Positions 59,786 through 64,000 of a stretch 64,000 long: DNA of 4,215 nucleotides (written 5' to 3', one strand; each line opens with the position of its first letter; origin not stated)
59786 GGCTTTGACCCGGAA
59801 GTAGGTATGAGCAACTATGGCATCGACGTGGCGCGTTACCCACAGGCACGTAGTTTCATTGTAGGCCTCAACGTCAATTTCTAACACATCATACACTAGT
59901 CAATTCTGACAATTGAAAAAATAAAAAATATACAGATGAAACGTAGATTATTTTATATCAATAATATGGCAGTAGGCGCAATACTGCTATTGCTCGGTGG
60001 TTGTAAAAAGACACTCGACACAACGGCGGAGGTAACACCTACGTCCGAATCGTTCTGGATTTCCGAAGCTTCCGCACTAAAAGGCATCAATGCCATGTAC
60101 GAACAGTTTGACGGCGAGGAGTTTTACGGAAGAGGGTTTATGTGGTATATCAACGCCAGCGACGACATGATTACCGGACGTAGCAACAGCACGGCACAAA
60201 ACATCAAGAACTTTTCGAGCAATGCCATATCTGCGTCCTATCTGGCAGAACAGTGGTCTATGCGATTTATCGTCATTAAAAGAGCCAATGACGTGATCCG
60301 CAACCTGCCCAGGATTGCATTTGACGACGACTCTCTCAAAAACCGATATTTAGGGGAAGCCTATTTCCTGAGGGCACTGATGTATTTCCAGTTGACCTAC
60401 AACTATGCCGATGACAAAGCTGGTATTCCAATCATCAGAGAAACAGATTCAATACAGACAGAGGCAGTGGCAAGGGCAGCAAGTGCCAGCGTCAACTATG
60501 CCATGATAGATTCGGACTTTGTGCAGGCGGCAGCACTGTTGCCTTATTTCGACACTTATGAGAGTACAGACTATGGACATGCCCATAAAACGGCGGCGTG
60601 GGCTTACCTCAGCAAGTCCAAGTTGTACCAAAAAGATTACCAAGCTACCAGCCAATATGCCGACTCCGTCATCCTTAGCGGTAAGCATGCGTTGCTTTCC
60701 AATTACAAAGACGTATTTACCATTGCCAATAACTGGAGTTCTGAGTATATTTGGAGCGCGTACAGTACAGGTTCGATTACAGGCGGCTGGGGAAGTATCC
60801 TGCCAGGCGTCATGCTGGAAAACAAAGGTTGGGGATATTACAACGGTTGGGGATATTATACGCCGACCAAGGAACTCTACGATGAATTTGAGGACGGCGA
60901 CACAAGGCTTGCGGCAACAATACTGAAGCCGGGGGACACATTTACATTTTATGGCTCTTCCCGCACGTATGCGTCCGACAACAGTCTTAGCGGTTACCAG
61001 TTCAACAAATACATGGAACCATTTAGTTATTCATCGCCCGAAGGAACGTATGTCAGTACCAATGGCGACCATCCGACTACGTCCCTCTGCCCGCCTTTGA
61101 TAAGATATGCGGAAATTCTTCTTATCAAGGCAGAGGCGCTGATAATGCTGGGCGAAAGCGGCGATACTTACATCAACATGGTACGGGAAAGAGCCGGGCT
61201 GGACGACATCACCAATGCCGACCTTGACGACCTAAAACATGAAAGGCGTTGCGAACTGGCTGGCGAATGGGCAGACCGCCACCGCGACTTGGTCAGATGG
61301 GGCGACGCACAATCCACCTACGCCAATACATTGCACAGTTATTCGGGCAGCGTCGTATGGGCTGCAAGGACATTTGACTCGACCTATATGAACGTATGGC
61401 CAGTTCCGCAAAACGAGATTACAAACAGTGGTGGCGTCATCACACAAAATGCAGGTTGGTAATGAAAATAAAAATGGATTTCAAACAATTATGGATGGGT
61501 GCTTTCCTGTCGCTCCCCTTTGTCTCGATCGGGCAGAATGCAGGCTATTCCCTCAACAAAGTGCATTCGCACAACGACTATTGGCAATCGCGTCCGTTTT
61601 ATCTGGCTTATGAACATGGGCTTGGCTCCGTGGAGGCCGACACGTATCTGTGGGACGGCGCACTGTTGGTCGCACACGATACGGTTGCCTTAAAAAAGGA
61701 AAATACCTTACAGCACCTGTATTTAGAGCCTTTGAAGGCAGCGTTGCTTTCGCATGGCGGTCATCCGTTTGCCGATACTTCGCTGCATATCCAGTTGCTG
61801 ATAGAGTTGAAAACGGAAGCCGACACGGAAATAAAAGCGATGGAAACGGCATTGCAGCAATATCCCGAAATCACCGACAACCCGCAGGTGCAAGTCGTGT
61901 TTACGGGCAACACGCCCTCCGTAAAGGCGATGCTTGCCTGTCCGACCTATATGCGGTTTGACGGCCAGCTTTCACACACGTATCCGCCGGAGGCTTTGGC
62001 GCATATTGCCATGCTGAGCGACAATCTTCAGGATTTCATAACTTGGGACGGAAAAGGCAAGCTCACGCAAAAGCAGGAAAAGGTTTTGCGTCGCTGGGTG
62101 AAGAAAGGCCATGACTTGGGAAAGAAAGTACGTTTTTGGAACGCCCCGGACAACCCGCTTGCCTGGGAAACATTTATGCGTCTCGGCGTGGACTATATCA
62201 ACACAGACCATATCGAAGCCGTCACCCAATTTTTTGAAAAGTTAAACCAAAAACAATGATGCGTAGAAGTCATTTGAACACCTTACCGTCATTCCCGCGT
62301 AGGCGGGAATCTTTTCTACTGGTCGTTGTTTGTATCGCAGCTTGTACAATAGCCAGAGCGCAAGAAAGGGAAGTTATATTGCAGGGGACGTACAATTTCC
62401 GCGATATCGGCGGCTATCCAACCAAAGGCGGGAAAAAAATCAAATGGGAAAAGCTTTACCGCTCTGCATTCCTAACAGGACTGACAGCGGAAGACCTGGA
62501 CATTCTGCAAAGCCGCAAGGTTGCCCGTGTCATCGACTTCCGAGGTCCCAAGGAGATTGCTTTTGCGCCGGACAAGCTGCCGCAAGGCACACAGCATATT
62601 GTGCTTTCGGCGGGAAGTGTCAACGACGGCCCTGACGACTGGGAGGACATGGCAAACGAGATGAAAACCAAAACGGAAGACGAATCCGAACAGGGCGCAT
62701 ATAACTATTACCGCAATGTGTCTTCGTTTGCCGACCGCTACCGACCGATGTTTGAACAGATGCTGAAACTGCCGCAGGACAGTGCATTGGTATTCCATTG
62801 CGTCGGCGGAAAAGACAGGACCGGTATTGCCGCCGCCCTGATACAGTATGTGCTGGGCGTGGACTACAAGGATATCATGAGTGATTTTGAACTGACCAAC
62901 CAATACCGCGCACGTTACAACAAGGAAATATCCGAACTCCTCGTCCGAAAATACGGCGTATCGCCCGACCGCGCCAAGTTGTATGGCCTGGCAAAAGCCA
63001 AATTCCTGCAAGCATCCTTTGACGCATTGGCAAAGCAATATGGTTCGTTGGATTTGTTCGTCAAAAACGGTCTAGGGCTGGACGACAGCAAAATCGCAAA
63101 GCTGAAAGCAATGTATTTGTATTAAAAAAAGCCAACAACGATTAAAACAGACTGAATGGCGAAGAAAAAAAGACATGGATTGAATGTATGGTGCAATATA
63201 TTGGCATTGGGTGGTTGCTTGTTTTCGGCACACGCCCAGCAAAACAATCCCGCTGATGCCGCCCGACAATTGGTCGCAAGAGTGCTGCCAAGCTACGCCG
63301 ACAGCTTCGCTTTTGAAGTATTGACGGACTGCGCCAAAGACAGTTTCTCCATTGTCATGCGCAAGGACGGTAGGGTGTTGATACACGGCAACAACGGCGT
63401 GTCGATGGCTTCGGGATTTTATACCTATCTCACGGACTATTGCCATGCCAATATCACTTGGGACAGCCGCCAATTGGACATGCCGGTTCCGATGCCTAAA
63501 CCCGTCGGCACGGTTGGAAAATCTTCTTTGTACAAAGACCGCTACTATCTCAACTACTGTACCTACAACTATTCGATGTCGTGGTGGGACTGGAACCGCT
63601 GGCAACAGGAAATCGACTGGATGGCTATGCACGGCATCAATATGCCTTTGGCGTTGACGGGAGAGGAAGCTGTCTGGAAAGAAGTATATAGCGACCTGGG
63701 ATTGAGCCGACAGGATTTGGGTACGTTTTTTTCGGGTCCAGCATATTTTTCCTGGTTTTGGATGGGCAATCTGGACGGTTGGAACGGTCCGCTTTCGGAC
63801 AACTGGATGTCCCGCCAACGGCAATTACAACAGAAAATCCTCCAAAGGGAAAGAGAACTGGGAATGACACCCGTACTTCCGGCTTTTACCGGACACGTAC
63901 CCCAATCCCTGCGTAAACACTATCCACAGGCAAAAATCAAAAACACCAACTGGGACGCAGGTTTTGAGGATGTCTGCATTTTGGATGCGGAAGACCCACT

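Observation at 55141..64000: ECF-controlled SusC/D locus pairing an alpha-N-acetylglucosaminidase with a phosphodiesterase and a phosphatase: candidate system for GlcNAc-inositol-phosphate conjugates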

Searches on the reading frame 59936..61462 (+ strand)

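Call 3: search_protein_families(library=pfam, proteins=[window:59936-61462:+], max_evalue=0.01)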
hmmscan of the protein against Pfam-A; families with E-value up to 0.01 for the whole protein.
window:59936-61462:+ (508 aa): 2 families
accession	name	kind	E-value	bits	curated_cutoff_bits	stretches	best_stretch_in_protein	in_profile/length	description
PF07980.17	SusD_RagB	-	4e-34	119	23.1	1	270-508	2-297/297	SusD family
PF14322.12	SusD-like_3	-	1.2e-15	58.7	27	1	73-227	46-188/191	Starch-binding associating with outer membrane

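Call 17: search_protein_families(library=ncbifam, proteins=[window:59936-61462:+], max_evalue=0.01)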
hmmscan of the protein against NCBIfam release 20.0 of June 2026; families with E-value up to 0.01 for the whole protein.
window:59936-61462:+ (508 aa): 2 families
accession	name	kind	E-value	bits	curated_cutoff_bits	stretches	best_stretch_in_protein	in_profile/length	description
NF033071.0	SusD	exception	2.1e-17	62.6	725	2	386-507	439-557/558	starch-binding outer membrane lipoprotein SusD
NF033072.0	NanU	exception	3.6e-14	52.7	425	1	10-430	7-433/521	SusD family outer membrane lipoprotein NanU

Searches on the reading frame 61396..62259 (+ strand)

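Call 3: search_protein_families(library=pfam, proteins=[window:61396-62259:+], max_evalue=0.01)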
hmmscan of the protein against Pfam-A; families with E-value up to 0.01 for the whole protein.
window:61396-62259:+ (287 aa): 2 families
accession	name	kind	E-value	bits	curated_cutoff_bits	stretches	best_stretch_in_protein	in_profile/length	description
PF13653.12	GDPD_2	-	9.6e-12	45.4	27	1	244-272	1-28/30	Glycerophosphoryl diester phosphodiesterase family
PF03009.23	GDPD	-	0.0021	18.6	23.6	0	68-274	16-243/244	Glycerophosphoryl diester phosphodiesterase family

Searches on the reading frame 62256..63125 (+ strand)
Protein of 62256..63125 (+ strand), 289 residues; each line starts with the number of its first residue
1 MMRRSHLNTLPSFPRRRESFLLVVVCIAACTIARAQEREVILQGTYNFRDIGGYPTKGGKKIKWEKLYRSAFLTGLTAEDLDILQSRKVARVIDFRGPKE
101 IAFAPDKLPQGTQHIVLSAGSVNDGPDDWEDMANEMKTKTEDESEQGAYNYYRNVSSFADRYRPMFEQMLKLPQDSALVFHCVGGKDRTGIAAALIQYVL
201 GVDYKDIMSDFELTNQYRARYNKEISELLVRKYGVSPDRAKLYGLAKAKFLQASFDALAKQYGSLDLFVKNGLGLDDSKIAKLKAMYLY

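Call 3: search_protein_families(library=pfam, proteins=[window:62256-63125:+], max_evalue=0.01)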
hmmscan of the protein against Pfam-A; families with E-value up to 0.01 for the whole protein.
window:62256-63125:+ (289 aa): 2 families
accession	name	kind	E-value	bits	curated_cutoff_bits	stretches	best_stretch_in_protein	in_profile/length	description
PF13350.11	Y_phosphatase3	-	9.3e-60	203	22.2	1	42-288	3-239/240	Tyrosine phosphatase family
PF14566.11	PTPlike_phytase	-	0.0016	19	27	1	165-196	123-154/158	Inositol hexakisphosphate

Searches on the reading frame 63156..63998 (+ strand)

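Call 3: search_protein_families(library=pfam, proteins=[window:63156-63998:+], max_evalue=0.01)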
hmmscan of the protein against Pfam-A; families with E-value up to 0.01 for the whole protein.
window:63156-63998:+ (281 aa): 2 families
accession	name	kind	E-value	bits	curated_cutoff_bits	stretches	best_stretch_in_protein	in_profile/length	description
PF05089.18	NAGLU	-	9.9e-70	235.6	25.5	1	129-281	1-156/336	Alpha-N-acetylglucosaminidase (NAGLU) tim-barrel domain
PF12971.12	NAGLU_N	-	4.5e-24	84.5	28.3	1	35-114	2-81/82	Alpha-N-acetylglucosaminidase (NAGLU) N-terminal domain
